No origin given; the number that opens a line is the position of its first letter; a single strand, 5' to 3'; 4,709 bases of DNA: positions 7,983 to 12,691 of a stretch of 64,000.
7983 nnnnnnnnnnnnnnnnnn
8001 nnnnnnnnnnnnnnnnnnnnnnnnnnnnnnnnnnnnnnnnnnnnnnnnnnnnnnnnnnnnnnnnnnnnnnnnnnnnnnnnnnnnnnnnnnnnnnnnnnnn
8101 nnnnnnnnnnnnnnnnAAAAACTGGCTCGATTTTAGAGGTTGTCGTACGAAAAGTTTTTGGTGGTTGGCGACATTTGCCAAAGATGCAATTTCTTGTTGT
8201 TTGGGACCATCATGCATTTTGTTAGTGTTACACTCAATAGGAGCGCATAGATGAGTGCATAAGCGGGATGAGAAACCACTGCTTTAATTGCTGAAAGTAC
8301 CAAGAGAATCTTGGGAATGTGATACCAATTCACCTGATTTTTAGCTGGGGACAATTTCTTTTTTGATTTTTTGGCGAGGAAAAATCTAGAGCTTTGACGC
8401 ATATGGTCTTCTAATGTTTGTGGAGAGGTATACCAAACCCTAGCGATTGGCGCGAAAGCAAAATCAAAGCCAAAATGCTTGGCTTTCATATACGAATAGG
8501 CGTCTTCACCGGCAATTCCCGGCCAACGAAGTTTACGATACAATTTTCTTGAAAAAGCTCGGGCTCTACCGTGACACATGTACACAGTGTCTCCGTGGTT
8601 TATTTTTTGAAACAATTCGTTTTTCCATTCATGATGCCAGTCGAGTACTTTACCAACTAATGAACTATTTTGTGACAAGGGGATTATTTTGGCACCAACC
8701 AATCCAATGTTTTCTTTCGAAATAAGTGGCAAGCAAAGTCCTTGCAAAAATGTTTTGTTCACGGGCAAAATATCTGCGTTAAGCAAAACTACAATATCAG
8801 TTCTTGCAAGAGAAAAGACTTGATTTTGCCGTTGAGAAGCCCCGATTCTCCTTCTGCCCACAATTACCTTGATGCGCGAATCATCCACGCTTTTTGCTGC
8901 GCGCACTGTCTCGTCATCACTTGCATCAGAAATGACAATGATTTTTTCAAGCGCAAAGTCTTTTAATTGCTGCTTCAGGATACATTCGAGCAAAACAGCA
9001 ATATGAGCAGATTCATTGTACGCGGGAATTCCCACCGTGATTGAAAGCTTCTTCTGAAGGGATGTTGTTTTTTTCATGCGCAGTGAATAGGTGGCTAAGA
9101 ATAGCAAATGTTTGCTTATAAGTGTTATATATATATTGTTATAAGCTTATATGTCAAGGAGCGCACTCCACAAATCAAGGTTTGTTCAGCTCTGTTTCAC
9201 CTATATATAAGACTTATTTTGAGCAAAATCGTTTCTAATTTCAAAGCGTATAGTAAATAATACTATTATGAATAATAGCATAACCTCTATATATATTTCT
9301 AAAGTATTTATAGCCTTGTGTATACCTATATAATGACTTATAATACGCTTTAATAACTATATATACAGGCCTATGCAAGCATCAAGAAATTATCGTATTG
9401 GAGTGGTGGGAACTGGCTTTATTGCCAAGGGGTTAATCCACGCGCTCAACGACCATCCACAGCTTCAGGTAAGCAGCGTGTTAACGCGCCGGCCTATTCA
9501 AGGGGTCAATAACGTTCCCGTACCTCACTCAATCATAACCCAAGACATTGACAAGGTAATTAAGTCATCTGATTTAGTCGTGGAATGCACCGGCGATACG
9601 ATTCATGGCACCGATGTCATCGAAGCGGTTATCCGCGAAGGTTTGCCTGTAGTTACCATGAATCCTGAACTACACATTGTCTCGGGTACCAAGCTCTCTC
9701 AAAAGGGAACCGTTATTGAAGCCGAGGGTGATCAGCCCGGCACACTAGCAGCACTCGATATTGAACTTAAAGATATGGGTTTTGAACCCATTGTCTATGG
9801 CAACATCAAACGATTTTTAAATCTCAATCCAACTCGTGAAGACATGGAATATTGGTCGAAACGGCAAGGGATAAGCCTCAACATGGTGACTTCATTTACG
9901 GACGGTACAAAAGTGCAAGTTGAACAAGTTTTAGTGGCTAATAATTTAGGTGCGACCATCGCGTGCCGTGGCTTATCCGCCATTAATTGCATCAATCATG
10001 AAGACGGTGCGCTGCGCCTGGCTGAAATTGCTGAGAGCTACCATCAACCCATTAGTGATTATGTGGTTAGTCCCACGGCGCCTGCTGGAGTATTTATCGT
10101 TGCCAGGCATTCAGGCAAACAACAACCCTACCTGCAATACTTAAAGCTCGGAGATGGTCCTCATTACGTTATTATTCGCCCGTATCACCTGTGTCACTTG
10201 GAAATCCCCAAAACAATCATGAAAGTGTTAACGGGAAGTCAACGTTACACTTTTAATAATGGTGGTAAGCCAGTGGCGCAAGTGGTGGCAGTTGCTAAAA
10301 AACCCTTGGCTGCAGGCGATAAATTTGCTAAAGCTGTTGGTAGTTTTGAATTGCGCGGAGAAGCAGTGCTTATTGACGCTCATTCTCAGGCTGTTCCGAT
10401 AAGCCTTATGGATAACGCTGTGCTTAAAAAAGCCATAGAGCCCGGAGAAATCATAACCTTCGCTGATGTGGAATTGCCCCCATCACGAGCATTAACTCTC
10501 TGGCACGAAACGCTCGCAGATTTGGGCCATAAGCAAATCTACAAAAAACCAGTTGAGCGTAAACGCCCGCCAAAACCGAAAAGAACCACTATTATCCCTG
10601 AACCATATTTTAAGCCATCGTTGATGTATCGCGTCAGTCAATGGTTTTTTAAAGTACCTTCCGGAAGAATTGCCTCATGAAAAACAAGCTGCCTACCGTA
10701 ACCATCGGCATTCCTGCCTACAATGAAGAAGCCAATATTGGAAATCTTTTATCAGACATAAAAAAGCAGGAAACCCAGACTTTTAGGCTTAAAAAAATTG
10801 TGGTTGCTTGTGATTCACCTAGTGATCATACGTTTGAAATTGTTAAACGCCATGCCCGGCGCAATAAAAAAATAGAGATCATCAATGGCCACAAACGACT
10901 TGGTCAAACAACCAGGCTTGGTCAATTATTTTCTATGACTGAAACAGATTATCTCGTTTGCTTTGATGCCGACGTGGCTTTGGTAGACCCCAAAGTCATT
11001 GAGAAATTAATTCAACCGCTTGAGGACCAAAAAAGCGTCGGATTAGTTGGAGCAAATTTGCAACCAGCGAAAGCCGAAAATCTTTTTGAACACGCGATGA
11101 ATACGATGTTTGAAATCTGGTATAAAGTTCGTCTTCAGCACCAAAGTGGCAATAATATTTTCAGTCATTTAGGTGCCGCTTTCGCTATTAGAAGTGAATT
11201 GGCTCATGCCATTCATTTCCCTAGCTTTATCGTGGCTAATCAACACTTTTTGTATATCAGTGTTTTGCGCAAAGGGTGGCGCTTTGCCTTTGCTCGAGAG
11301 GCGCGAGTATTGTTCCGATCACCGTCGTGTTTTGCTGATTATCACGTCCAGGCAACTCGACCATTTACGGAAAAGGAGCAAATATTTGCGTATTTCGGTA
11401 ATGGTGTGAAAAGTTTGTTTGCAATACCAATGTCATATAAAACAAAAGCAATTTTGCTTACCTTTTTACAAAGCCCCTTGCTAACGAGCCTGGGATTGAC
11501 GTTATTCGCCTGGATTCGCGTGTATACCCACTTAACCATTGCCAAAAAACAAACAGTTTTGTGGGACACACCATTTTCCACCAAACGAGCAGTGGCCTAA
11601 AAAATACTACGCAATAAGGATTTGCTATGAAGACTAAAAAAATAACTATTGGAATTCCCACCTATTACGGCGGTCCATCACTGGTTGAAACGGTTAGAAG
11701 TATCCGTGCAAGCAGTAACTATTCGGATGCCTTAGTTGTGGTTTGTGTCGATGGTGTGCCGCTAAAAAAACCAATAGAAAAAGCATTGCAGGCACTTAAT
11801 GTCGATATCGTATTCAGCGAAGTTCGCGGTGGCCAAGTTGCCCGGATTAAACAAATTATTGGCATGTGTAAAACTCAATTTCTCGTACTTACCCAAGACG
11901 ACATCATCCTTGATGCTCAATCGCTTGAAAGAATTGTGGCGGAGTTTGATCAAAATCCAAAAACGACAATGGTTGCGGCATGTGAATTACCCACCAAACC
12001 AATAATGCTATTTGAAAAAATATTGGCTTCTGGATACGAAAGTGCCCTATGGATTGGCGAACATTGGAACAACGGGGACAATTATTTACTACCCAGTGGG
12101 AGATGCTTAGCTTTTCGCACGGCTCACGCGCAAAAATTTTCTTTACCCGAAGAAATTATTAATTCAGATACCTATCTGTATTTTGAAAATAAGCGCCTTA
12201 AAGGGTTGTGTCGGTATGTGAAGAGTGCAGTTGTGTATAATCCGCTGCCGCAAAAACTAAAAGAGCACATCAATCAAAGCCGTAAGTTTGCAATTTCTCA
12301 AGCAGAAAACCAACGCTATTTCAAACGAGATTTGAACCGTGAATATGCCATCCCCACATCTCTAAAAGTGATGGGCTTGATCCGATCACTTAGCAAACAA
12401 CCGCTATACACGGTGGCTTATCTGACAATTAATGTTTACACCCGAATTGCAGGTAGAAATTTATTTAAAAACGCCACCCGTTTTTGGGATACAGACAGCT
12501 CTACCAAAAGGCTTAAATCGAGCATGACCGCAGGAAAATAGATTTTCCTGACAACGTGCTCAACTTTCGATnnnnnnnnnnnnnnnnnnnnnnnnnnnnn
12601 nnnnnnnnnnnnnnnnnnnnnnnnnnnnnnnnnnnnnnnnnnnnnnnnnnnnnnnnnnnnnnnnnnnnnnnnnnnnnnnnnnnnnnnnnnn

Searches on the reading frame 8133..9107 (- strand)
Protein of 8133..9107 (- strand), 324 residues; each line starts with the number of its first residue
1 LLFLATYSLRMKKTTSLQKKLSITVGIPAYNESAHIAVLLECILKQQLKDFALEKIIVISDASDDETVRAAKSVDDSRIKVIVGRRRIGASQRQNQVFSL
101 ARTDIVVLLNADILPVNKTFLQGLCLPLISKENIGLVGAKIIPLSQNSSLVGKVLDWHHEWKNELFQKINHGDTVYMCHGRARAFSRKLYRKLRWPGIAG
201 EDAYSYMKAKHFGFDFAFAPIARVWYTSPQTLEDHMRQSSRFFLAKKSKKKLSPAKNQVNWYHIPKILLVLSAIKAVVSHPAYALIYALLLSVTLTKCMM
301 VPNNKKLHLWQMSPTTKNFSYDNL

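Call 3: search_protein_families(library=pfam, proteins=[window:8133-9107:-], max_evalue=1)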
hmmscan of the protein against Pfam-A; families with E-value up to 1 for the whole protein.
window:8133-9107:- (324 aa): 5 families
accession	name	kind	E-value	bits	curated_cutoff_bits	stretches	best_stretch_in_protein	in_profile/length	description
PF13641.12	Glyco_tranf_2_3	-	1.2e-17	65.2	27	1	23-241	3-226/230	Glycosyltransferase like family 2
PF00535.33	Glycos_transf_2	-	2.8e-17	63.6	23.3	1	24-193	1-167/168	Glycosyl transferase family 2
PF13632.12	Glyco_trans_2_3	-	1.8e-09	38.2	27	1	105-290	1-192/198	Glycosyl transferase family group 2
PF13704.12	Glyco_tranf_2_4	-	0.015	16.2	27.5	1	49-112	15-81/98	Glycosyl transferase family 2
PF10111.15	Glyco_tranf_2_2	-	0.066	13.1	27.3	1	40-120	16-99/276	Glycosyltransferase like family 2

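Call 4: search_protein_families(library=ncbifam, proteins=[window:8133-9107:-], max_evalue=1)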
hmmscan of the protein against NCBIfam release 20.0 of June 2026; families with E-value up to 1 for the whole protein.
window:8133-9107:- (324 aa): 23 families
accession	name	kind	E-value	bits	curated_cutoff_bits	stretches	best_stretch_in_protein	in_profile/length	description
TIGR03965.1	mycofact_glyco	equivalog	5e-15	55.3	280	1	14-151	67-201/467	mycofactocin biosynthesis glycosyltransferase MftF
TIGR03937.1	PgaC_IcaA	equivalog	2e-12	46.8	422.3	1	11-308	35-327/407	poly-beta-1,6-N-acetyl-D-glucosamine synthase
NF010496.0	PRK13915.1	equivalog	8.5e-11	41.5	262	1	11-139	21-153/307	glucosyl-3-phosphoglycerate synthase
NF041875.1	EPS_EpsD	equivalog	1e-10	41.5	370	1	25-259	3-240/325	exopolysaccharide biosynthesis glycosyltransferase EpsD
TIGR04283.1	glyco_like_mftF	equivalog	2e-08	34.1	182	1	23-179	1-144/221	TIGR04283 family arsenosugar biosynthesis glycosyltransferase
NF047683.1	TeichurnBiosyTuaG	equivalog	3.4e-08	33.4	400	1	18-112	3-96/252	teichuronic acid biosynthesis protein TuaG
NF007482.0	PRK10073.1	equivalog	1.3e-06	27.7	423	1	18-112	5-95/334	glycosyltransferase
TIGR04182.1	glyco_TIGR04182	equivalog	2.6e-05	23.8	325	1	23-193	2-159/293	S-layer glycoprotein N-glycosyltransferase AglJ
NF038302.1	EPS_HpsE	equivalog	2.9e-05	23.2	300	1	22-118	2-102/307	hormogonium polysaccharide biosynthesis glycosyltransferase HpsE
NF050819.1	PolSacchBiosHfsG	equivalog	0.00011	21.5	500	1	46-133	31-121/302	polysaccharide biosynthesis protein HfsG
NF053739.1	GlytfEpsEBac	equivalog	0.00013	21.1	450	1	20-147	2-126/265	glycosyltransferase EpsE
TIGR03469.1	HpnB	hypoth_equivalog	0.00016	20.8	379.25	1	13-85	36-111/386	hopene-associated glycosyltransferase HpnB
NF050050.1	ProtGlycPglI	equivalog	0.00017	21.1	500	1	23-113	4-94/306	GalNAc(5)-diNAcBac-PP-undecaprenol beta-1,3-glucosyltransferase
NF007986.1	PRK10714.1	equivalog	0.00029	19.9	529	1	22-113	7-101/316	undecaprenyl-phosphate 4-deoxy-4-formamido-L-arabinose transferase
TIGR04195.1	S_glycosyl_SunS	equivalog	0.00038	19.4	350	1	21-116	57-145/421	SunS family peptide S-glycosyltransferase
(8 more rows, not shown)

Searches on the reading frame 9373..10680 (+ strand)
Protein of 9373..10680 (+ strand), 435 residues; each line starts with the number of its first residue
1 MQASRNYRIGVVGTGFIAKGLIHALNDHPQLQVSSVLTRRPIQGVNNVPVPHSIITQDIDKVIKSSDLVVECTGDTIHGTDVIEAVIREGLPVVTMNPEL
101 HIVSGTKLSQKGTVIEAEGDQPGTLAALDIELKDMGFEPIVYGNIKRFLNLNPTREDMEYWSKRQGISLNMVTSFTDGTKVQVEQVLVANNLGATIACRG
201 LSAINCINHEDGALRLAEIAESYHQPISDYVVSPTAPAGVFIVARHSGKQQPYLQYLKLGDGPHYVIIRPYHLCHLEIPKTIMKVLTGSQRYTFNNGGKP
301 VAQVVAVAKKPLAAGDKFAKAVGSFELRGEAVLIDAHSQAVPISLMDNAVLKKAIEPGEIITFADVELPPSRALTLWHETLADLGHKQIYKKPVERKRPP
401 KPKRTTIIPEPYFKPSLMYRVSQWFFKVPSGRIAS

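Call 3: search_protein_families(library=pfam, proteins=[window:9373-10680:+], max_evalue=1)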
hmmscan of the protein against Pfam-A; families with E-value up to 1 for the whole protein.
window:9373-10680:+ (435 aa): 10 families
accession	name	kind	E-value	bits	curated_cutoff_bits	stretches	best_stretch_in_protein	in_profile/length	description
PF21135.2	DRL_cat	-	4e-35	121.7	27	1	119-278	1-164/164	Oxidoreductase DRL, catalytic domain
PF03447.22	NAD_binding_3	-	6.1e-09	37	24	1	13-102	1-94/116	Homoserine dehydrogenase, NAD binding domain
PF08666.17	SAF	-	1.3e-06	29.3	21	1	305-367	3-63/63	SAF domain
PF03435.24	Sacchrp_dh_NADP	-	0.00029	21.6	25.1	1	9-96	1-98/129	Saccharopine dehydrogenase NADP binding domain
PF01408.29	GFO_IDH_MocA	-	0.00066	20.8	24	1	8-94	2-90/120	Oxidoreductase family, NAD-binding Rossmann fold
PF01118.30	Semialdhyde_dh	-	0.00083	20.2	26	1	8-98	1-98/121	Semialdehyde dehydrogenase, NAD binding domain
PF01113.26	DapB_N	-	0.0071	16.9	25.6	1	8-94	2-95/124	Dihydrodipicolinate reductase, N-terminus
PF16912.11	Glu_dehyd_C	-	0.014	15.4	34.9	1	57-94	91-128/211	Glucose dehydrogenase C-terminus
PF09339.16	HTH_IclR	-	0.03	14.5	22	1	199-226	4-31/52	IclR helix-turn-helix domain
PF20606.3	DUF6799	-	0.035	14.3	26.8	1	86-120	13-47/63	Domain of unknown function (DUF6799)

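Call 4: search_protein_families(library=ncbifam, proteins=[window:9373-10680:+], max_evalue=1)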
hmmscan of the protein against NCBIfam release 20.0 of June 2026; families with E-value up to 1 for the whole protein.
window:9373-10680:+ (435 aa): 7 families
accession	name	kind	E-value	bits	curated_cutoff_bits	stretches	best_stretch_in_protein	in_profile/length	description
NF004976.0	PRK06349.1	subfamily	1.1e-06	28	205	1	6-111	4-119/430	homoserine dehydrogenase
NF009827.0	PRK13303.1-2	equivalog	0.00024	20.5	226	1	8-95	3-92/267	aspartate dehydrogenase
NF009830.0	PRK13304.1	equivalog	0.00041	19.9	267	1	8-96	3-91/265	aspartate dehydrogenase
NF009828.0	PRK13303.1-3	subfamily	0.0026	16.9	177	1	8-93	3-86/263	aspartate dehydrogenase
TIGR01921.1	DAP-DH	equivalog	0.0071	15.6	180.6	1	7-75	4-70/324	diaminopimelate dehydrogenase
NF001322.0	PRK00258.3-6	equivalog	0.035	13.4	285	1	5-76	120-191/272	shikimate dehydrogenase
TIGR01850.1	argC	equivalog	0.1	11.8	233.6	1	8-93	2-94/345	N-acetyl-gamma-glutamyl-phosphate reductase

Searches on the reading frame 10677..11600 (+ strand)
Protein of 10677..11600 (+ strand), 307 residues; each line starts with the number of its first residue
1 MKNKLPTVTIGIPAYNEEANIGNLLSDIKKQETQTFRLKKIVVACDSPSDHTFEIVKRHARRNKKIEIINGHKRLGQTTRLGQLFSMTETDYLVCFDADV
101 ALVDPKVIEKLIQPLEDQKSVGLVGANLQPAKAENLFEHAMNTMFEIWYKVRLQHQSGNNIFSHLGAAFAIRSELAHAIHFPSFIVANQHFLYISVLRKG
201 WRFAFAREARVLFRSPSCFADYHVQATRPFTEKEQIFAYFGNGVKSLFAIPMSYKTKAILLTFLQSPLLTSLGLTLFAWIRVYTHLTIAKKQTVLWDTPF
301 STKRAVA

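Call 3: search_protein_families(library=pfam, proteins=[window:10677-11600:+], max_evalue=1)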
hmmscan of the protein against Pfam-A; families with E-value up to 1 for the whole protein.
window:10677-11600:+ (307 aa): 8 families
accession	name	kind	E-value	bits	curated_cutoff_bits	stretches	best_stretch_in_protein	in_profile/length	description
PF00535.33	Glycos_transf_2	-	1.8e-21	77.3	23.3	1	9-176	1-164/168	Glycosyl transferase family 2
PF13641.12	Glyco_tranf_2_3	-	3.7e-17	63.6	27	1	6-228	1-226/230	Glycosyltransferase like family 2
PF13632.12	Glyco_trans_2_3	-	1.2e-07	32.2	27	1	93-278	2-187/198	Glycosyl transferase family group 2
PF02348.25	CTP_transf_3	-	0.0043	17.3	22.6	1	38-137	40-136/217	Cytidylyltransferase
PF13712.12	Glyco_tranf_2_5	-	0.0083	16.3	27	1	83-125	47-89/210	Glycosyltransferase like family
PF13704.12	Glyco_tranf_2_4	-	0.014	16.3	27.5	1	35-103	16-85/98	Glycosyl transferase family 2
PF01983.22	CofC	-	0.066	12.8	22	1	18-113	14-111/217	Guanylyl transferase CofC like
PF02916.20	DNA_PPF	-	0.11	13.5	25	0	11-39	66-94/116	DNA polymerase processivity factor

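Call 4: search_protein_families(library=ncbifam, proteins=[window:10677-11600:+], max_evalue=1)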
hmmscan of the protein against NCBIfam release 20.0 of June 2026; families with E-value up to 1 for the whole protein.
window:10677-11600:+ (307 aa): 33 families (the best 25 are shown)
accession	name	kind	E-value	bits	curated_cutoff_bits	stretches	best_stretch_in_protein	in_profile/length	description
TIGR03937.1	PgaC_IcaA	equivalog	3e-16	59.4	422.3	1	3-127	42-162/407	poly-beta-1,6-N-acetyl-D-glucosamine synthase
NF010496.0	PRK13915.1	equivalog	8e-11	41.6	262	1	6-127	31-154/307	glucosyl-3-phosphoglycerate synthase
TIGR03472.1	HpnI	equivalog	2.2e-09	36.6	310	1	3-179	38-215/373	bacteriohopanetetrol glucosamine biosynthesis glycosyltransferase HpnI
TIGR03111.1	glyc2_xrt_Gpos1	hypoth_equivalog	1.2e-08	34.2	363.95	1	3-128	46-170/439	TIGR03111 family XrtG-associated glycosyltransferase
TIGR04182.1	glyco_TIGR04182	equivalog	3.6e-08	33.1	325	1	8-154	2-142/293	S-layer glycoprotein N-glycosyltransferase AglJ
NF047683.1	TeichurnBiosyTuaG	equivalog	1.5e-07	31.3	400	1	1-201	1-191/252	teichuronic acid biosynthesis protein TuaG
NF007482.0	PRK10073.1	equivalog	1.2e-06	27.8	423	1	1-113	1-108/334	glycosyltransferase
NF007986.1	PRK10714.1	equivalog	1.5e-06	27.5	529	1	4-144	4-145/316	undecaprenyl-phosphate 4-deoxy-4-formamido-L-arabinose transferase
NF047588.1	GlcsyltransPgfSStrep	equivalog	3.5e-06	26.5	500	1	8-117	3-112/308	glycosyltransferase PgfS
TIGR04242.1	nodulat_NodC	equivalog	4.2e-06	26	550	1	3-128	45-168/395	chitooligosaccharide synthase NodC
NF053739.1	GlytfEpsEBac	equivalog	5.1e-06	25.7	450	1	7-130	2-122/265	glycosyltransferase EpsE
TIGR04283.1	glyco_like_mftF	equivalog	2.2e-05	24.1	182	1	9-127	2-110/221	TIGR04283 family arsenosugar biosynthesis glycosyltransferase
NF045692.1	OglycostaseCruG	equivalog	4e-05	22.7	600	1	3-116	38-153/386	2'-O-glycosyltransferase CruG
NF041875.1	EPS_EpsD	equivalog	4.3e-05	23.1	370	1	10-222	3-216/325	exopolysaccharide biosynthesis glycosyltransferase EpsD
TIGR03469.1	HpnB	hypoth_equivalog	5.3e-05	22.4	379.25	1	3-124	41-168/386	hopene-associated glycosyltransferase HpnB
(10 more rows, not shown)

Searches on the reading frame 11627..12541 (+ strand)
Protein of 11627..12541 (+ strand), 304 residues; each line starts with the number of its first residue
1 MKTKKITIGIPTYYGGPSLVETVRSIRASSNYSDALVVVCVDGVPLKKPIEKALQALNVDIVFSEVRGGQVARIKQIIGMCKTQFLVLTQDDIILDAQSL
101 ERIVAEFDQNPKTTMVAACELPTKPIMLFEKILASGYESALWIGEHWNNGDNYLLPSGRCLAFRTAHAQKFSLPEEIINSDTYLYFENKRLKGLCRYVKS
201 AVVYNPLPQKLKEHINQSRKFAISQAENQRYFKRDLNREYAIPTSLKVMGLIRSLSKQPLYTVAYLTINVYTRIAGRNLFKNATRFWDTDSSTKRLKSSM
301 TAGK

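Call 3: search_protein_families(library=pfam, proteins=[window:11627-12541:+], max_evalue=1)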
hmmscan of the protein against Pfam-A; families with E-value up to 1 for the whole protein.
window:11627-12541:+ (304 aa): 4 families
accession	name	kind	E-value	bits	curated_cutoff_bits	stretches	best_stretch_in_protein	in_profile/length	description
PF13641.12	Glyco_tranf_2_3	-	3.9e-10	40.6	27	1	6-218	3-224/230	Glycosyltransferase like family 2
PF00535.33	Glycos_transf_2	-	4.7e-08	33.6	23.3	1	7-117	1-113/168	Glycosyl transferase family 2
PF12804.13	NTP_transf_3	-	0.0029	18.3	27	1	20-131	27-135/160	MobA-like NTP transferase domain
PF13632.12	Glyco_trans_2_3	-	0.0032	17.7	27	1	90-238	7-165/198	Glycosyl transferase family group 2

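Call 4: search_protein_families(library=ncbifam, proteins=[window:11627-12541:+], max_evalue=1)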
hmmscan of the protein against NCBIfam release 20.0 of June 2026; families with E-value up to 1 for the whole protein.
window:11627-12541:+ (304 aa): 4 families
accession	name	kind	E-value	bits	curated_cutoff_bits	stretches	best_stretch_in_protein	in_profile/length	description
TIGR03937.1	PgaC_IcaA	equivalog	0.00013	21.1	422.3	1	3-117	44-160/407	poly-beta-1,6-N-acetyl-D-glucosamine synthase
TIGR04440.1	glyco_TIGR04440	domain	0.00037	20.3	70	1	42-119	35-117/215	TIGR00180 family glycosyltransferase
TIGR03111.1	glyc2_xrt_Gpos1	hypoth_equivalog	0.0014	17.5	363.95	1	4-231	49-292/439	TIGR03111 family XrtG-associated glycosyltransferase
TIGR03965.1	mycofact_glyco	equivalog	0.0015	17.5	280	1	4-146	74-216/467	mycofactocin biosynthesis glycosyltransferase MftF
